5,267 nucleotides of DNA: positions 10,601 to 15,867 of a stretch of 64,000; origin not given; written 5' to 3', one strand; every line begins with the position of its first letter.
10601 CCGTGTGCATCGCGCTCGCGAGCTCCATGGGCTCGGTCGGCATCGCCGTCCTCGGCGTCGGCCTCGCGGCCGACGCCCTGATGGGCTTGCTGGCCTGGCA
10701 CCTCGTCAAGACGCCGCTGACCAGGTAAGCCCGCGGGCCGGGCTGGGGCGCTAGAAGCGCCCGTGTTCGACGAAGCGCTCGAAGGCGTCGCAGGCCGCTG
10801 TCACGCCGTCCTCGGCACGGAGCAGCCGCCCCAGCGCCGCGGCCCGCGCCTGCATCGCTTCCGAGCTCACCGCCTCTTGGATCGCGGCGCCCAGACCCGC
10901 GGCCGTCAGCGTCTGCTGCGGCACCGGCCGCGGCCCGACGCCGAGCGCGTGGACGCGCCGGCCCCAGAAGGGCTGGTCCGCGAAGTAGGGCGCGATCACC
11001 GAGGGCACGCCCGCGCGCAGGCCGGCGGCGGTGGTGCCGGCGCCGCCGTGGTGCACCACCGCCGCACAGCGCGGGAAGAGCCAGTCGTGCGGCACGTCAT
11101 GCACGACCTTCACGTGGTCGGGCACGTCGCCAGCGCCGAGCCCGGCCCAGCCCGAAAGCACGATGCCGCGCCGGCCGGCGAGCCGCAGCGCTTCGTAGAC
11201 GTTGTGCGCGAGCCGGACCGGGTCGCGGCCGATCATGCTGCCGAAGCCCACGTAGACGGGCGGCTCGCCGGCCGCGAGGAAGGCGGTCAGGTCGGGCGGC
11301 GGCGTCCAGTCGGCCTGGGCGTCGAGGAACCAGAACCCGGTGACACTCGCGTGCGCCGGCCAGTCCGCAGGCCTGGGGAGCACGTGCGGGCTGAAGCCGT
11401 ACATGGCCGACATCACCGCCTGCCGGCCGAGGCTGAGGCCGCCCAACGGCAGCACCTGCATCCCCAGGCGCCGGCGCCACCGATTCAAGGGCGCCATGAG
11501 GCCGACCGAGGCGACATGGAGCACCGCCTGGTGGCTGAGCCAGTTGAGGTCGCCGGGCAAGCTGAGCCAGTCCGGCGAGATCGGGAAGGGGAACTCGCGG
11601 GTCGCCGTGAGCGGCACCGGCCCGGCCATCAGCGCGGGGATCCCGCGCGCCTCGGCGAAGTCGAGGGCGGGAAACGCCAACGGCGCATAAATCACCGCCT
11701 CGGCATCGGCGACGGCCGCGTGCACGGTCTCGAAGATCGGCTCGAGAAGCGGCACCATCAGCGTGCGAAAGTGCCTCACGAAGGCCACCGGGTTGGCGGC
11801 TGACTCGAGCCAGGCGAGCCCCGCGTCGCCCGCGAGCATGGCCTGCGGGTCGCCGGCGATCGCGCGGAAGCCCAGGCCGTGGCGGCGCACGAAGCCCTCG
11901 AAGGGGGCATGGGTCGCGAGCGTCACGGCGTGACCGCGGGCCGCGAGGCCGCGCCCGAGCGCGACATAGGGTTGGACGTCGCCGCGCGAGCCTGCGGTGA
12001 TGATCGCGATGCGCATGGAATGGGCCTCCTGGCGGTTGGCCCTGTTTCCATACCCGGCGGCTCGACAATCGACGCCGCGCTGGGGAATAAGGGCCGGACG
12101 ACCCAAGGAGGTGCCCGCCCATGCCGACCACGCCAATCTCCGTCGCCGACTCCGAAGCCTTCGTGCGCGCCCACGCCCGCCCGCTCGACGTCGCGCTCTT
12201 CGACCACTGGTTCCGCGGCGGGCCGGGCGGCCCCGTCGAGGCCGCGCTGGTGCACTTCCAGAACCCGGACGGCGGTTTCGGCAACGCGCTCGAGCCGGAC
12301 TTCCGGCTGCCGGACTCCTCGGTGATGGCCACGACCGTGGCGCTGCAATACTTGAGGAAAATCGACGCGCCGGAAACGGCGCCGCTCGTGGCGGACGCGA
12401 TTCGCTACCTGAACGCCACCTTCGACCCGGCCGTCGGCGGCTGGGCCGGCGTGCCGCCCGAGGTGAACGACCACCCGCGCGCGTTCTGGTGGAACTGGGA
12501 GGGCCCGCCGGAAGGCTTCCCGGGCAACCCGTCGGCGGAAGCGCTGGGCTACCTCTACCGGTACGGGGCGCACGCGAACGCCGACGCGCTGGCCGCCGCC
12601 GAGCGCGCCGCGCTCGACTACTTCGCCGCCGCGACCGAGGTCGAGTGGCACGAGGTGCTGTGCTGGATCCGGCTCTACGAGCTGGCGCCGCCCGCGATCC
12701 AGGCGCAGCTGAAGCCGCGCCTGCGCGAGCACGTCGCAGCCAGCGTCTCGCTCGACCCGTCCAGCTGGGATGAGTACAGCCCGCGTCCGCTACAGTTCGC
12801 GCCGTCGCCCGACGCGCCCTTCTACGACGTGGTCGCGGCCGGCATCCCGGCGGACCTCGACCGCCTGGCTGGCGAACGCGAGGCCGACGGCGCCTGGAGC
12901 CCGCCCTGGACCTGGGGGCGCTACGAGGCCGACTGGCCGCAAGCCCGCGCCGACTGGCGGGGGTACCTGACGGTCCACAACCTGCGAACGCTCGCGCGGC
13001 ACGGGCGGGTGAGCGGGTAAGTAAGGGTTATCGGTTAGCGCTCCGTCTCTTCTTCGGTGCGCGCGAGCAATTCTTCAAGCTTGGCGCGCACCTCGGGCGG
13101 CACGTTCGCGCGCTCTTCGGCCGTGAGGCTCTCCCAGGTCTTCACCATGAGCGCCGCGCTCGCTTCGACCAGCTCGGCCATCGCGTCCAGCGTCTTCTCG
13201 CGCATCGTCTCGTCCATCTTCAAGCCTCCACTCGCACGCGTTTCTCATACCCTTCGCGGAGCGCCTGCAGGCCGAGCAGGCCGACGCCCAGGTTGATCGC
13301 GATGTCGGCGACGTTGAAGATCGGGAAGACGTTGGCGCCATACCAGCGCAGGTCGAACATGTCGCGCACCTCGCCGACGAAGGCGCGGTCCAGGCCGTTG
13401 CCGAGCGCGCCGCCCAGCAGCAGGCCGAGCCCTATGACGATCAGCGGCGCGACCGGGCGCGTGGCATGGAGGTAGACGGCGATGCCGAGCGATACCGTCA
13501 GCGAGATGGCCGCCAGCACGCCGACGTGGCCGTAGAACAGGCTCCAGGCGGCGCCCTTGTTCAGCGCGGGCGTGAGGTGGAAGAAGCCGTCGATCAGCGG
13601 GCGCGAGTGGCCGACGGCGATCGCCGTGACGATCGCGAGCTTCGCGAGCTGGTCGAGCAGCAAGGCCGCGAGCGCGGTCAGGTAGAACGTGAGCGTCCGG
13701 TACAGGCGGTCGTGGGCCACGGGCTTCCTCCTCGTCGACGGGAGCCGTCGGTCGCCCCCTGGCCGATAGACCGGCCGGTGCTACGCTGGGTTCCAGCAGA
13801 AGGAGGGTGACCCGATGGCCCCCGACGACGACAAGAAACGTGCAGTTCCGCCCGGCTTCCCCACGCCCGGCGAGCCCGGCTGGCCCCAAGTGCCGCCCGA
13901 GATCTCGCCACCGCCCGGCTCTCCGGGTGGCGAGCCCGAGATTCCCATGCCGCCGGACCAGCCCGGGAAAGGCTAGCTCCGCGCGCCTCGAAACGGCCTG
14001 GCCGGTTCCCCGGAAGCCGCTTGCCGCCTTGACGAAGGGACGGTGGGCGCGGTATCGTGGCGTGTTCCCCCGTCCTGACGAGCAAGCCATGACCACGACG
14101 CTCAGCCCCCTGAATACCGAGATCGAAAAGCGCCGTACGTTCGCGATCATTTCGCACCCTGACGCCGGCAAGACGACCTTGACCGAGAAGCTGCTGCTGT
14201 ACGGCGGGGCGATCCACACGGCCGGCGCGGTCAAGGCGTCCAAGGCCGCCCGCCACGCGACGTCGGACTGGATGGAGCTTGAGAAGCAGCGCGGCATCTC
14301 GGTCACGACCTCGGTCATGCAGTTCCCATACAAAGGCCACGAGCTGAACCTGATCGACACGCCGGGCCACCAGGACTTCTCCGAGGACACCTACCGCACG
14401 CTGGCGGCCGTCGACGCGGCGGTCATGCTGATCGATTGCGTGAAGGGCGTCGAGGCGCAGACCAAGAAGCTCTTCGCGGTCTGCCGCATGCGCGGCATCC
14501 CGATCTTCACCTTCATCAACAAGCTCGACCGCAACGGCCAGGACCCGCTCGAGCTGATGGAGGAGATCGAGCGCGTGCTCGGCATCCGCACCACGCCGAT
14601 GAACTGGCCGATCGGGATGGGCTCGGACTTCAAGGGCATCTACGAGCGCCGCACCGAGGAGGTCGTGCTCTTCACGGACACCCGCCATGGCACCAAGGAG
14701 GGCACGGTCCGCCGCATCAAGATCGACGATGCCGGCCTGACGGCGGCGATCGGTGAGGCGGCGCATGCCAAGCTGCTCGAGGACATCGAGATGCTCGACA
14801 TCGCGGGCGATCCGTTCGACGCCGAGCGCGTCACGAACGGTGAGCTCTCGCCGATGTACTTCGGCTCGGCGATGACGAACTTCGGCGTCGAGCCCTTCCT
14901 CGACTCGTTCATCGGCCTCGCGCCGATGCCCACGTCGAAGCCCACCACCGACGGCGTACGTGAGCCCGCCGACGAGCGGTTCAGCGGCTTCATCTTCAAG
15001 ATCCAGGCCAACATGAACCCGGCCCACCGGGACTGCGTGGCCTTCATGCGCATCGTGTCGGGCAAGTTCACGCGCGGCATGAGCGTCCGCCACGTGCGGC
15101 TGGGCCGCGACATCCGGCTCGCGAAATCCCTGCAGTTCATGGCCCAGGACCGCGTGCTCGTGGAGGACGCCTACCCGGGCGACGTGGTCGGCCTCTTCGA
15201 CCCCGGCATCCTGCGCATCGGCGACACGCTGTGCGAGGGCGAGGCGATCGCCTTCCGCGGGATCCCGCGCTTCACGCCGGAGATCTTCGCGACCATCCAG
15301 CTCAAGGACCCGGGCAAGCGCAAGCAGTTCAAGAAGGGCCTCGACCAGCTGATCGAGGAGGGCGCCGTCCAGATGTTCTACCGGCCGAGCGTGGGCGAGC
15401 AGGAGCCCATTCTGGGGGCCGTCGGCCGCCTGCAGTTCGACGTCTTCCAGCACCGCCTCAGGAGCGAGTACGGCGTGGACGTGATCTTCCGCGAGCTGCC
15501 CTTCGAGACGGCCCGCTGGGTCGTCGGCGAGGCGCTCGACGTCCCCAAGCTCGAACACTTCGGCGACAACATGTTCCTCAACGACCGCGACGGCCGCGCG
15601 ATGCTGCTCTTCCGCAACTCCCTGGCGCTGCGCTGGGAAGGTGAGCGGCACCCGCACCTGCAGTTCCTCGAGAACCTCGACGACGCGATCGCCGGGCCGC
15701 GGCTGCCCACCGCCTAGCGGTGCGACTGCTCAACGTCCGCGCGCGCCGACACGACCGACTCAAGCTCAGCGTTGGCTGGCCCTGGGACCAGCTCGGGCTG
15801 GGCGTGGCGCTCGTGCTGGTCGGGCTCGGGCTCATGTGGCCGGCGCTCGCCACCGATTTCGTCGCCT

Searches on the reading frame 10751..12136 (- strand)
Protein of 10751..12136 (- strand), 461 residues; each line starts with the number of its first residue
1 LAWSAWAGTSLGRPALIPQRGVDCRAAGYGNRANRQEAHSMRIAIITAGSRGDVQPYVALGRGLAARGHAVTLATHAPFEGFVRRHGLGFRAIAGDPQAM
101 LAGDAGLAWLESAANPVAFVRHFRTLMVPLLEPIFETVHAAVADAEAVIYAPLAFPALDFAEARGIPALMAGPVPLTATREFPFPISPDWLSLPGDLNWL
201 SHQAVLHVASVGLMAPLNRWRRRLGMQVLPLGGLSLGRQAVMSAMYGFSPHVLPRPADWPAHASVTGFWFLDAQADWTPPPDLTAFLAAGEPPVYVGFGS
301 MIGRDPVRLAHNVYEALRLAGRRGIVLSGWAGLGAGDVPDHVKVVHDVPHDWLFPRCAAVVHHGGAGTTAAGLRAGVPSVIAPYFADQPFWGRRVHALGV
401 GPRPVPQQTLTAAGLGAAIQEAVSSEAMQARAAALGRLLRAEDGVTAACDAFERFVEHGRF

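Call 72: search_protein_families(library=pfam, proteins=[window:10751-12136:-], max_evalue=0.0001)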
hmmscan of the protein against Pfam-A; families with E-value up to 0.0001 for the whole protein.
window:10751-12136:- (461 aa): 3 families
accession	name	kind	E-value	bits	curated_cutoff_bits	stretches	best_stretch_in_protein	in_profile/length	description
PF06722.18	EryCIII-like_C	-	1.1e-19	71.2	31.7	1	335-435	26-125/145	Erythromycin biosynthesis protein CIII-like, C-terminal domain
PF03033.26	Glyco_transf_28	-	2.2e-15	57.4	26.2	1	43-182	1-138/139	Glycosyltransferase family 28 N-terminal domain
PF00201.24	UDPGT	-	5.6e-08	32.5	19.5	1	290-436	273-419/499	UDP-glucoronosyl and UDP-glucosyl transferase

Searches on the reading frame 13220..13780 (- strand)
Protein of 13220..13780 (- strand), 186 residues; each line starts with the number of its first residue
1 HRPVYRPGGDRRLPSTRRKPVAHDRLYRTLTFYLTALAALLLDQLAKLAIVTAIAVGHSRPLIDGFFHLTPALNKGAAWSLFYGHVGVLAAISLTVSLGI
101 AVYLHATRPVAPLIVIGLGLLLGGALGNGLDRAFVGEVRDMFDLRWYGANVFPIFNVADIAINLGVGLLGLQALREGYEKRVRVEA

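Call 71: search_protein_families(library=pfam, proteins=[window:13220-13780:-], max_evalue=0.0001)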
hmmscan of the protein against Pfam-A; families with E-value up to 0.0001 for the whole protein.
window:13220-13780:- (186 aa): 1 family
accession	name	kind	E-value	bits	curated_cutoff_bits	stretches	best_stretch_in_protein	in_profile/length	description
PF01252.23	Peptidase_A8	-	1.7e-33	116.3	25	1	36-173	2-140/142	Signal peptidase (SPase) II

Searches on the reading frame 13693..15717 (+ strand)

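Call 49: search_protein_families(library=pfam, proteins=[window:13693-15717:+], max_evalue=0.00001)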
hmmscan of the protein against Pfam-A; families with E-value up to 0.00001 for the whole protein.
window:13693-15717:+ (674 aa): 5 families
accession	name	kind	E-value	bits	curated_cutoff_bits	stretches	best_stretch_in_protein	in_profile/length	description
PF00009.33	GTP_EFTU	-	1.1e-53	182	26.5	1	146-411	2-187/188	Elongation factor Tu GTP binding domain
PF16658.11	RF3_C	-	2.8e-43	147.4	40.1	1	521-648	1-130/132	Class II release factor RF3, C-terminal domain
PF22042.2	EF-G_D2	-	1.9e-23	82.8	27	1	430-515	2-83/84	Elongation factor G domain 2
PF03144.31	GTP_EFTU_D2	-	2.7e-09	37.7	30.3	1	449-514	3-73/73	Elongation factor Tu domain 2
PF01926.29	MMR_HSR1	-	1.9e-06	28.4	21.9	1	150-277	2-113/113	50S ribosome-binding GTPase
